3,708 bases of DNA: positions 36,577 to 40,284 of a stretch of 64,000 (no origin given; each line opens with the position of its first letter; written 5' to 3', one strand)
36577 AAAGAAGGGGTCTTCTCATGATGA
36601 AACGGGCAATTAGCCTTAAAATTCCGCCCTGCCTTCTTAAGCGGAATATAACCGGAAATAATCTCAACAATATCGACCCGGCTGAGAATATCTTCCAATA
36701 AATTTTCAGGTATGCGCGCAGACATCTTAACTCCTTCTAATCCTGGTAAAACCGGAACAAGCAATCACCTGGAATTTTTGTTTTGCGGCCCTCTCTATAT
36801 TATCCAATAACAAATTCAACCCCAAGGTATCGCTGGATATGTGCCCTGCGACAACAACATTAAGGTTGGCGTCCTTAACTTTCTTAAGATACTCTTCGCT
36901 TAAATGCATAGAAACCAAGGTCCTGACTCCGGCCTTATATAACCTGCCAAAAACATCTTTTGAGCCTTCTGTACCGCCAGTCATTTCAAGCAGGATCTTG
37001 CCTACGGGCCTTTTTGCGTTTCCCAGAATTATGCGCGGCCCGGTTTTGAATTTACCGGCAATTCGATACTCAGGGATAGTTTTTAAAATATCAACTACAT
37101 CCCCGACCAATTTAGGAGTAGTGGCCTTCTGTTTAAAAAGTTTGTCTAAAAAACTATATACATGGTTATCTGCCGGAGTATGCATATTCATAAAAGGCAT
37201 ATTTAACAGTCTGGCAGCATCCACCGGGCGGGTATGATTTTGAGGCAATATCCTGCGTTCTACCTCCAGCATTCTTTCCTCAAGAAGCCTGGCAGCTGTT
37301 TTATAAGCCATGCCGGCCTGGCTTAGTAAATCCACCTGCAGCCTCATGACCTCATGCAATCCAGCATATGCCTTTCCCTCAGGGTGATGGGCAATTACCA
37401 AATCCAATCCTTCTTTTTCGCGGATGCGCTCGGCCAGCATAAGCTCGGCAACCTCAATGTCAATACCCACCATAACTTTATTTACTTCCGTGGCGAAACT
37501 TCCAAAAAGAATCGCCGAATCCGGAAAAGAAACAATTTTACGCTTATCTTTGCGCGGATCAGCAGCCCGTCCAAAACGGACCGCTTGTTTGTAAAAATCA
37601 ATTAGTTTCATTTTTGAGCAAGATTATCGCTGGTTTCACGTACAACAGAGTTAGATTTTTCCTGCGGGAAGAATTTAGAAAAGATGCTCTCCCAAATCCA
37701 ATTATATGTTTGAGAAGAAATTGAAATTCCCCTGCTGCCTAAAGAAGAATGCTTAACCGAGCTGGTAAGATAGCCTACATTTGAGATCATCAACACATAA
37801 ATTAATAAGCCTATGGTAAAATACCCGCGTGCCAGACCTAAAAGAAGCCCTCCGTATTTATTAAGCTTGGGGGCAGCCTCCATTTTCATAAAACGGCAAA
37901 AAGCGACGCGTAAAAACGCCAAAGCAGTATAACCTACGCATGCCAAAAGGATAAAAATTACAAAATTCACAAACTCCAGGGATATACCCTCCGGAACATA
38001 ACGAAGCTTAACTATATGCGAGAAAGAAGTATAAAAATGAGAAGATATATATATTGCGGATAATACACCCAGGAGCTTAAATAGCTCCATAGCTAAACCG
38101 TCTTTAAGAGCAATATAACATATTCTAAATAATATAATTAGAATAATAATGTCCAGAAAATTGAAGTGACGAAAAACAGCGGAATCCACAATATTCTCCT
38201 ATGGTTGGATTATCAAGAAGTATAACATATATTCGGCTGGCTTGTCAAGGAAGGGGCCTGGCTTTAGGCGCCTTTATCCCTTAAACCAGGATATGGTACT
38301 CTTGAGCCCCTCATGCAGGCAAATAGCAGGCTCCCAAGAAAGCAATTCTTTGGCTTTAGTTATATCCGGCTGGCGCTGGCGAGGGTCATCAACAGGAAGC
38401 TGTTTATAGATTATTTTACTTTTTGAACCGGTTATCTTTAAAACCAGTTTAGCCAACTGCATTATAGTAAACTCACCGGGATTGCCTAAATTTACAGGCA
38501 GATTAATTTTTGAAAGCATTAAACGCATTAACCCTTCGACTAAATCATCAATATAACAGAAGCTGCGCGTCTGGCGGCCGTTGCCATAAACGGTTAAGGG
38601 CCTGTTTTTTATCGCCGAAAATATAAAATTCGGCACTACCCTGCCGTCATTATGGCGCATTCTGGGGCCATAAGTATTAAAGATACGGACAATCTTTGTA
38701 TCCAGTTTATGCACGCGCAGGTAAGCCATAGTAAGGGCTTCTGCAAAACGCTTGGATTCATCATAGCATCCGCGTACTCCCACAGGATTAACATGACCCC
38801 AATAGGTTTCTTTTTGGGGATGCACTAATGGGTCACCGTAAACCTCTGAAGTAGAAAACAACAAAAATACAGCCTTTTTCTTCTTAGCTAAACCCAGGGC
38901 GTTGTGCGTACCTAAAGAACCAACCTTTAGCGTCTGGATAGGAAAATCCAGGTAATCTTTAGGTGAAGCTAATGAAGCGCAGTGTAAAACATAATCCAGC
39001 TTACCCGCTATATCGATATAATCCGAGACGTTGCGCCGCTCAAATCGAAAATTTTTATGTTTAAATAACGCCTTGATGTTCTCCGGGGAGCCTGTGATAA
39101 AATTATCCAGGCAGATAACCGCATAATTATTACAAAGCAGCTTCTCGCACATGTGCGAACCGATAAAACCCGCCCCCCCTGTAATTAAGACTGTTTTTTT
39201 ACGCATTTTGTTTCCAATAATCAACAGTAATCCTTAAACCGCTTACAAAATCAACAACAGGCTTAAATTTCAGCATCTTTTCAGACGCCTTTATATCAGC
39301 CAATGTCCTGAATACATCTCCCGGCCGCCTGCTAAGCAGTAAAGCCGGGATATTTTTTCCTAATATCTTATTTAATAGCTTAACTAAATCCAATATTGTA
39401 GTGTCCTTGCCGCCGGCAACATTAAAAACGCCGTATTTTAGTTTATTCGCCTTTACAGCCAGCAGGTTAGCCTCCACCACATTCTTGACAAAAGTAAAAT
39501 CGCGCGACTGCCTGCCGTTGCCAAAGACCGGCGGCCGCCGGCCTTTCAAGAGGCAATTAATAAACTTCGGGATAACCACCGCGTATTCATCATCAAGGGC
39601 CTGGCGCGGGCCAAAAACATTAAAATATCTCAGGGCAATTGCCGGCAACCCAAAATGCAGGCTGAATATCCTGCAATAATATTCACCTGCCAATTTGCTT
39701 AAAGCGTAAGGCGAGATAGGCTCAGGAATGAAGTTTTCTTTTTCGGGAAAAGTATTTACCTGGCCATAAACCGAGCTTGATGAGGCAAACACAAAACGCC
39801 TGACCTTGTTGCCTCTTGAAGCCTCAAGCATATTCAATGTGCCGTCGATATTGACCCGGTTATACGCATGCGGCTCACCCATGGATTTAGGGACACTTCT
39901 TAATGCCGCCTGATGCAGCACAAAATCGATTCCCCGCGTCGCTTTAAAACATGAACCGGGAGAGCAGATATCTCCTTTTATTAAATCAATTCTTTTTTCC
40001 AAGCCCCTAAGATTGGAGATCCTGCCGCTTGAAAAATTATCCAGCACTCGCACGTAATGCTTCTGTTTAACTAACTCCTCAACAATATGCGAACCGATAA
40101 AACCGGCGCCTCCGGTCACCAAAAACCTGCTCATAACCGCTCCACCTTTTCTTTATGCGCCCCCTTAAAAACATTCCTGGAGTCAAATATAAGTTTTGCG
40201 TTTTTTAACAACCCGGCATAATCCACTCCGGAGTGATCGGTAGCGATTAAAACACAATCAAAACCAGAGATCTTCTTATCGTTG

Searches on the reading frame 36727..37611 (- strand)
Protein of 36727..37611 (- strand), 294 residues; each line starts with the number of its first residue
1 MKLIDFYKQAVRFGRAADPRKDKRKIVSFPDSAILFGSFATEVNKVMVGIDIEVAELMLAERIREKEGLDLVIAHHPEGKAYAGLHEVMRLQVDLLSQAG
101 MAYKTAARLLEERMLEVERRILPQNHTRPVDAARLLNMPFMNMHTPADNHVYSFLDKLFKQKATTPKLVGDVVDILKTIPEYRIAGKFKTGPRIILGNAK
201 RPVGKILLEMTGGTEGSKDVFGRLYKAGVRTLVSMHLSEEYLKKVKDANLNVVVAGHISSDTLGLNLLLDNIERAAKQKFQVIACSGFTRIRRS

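Call 89: search_protein_families(library=pfam, proteins=[window:36727-37611:-], max_evalue=0.00001)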
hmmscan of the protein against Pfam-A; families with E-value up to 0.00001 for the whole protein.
window:36727-37611:- (294 aa): 1 family
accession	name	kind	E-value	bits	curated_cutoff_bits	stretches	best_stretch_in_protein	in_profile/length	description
PF01784.24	DUF34_NIF3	-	2.6e-08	34.2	23.4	0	184-282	151-245/256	Duf34/NIF3 (NGG1p interacting factor 3)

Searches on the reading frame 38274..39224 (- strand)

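Call 89: search_protein_families(library=pfam, proteins=[window:38274-39224:-], max_evalue=0.00001)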
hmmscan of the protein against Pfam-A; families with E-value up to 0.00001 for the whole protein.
window:38274-39224:- (316 aa): 5 families
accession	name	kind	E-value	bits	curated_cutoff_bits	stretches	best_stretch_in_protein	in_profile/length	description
PF01370.27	Epimerase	-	1.6e-44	152.6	20.9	1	12-238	1-227/240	NAD dependent epimerase/dehydratase family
PF16363.11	GDP_Man_Dehyd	-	4.7e-42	145.1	27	1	13-309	1-331/332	GDP-mannose 4,6 dehydratase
PF07993.18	NAD_binding_4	-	4.6e-10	39.5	20.1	0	67-186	80-209/258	Male sterility protein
PF01073.25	3Beta_HSD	-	7.2e-09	35.5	22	1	13-228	1-221/280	3-beta hydroxysteroid dehydrogenase/isomerase family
PF02719.21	Polysacc_synt_2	-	1.8e-07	31.1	20.2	0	12-118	1-120/293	Polysaccharide biosynthesis protein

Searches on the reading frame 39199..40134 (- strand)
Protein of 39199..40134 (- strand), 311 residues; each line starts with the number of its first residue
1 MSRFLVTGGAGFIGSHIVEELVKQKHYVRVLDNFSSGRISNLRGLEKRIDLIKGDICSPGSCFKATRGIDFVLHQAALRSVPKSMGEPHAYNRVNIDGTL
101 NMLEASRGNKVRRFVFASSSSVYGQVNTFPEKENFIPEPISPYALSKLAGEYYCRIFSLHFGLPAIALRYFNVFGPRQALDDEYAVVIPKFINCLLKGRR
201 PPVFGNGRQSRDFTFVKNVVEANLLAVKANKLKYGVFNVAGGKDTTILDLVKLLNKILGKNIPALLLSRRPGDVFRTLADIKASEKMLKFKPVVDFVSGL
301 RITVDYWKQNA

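Call 89: search_protein_families(library=pfam, proteins=[window:39199-40134:-], max_evalue=0.00001)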
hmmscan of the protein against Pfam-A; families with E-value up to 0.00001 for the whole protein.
window:39199-40134:- (311 aa): 8 families
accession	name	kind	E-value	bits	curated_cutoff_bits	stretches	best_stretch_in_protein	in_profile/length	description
PF01370.27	Epimerase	-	1.2e-60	205.4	20.9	1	5-240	2-240/240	NAD dependent epimerase/dehydratase family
PF16363.11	GDP_Man_Dehyd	-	1.7e-53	182.7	27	1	5-301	1-330/332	GDP-mannose 4,6 dehydratase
PF01073.25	3Beta_HSD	-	1.2e-29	103.7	22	1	5-229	1-231/280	3-beta hydroxysteroid dehydrogenase/isomerase family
PF02719.21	Polysacc_synt_2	-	1.4e-13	51.1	20.2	1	5-260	2-249/293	Polysaccharide biosynthesis protein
PF07993.18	NAD_binding_4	-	5.6e-13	49.1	20.1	1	6-222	1-257/258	Male sterility protein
PF13460.12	NAD_binding_10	-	8.3e-12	45.8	27.2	1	8-152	1-129/184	NAD(P)H-binding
PF04321.23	RmlD_sub_bind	-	1.5e-08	34.5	27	1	3-155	2-137/287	RmlD substrate binding domain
PF05368.20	NmrA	-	8.5e-06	26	27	0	3-132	4-121/298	NmrA-like family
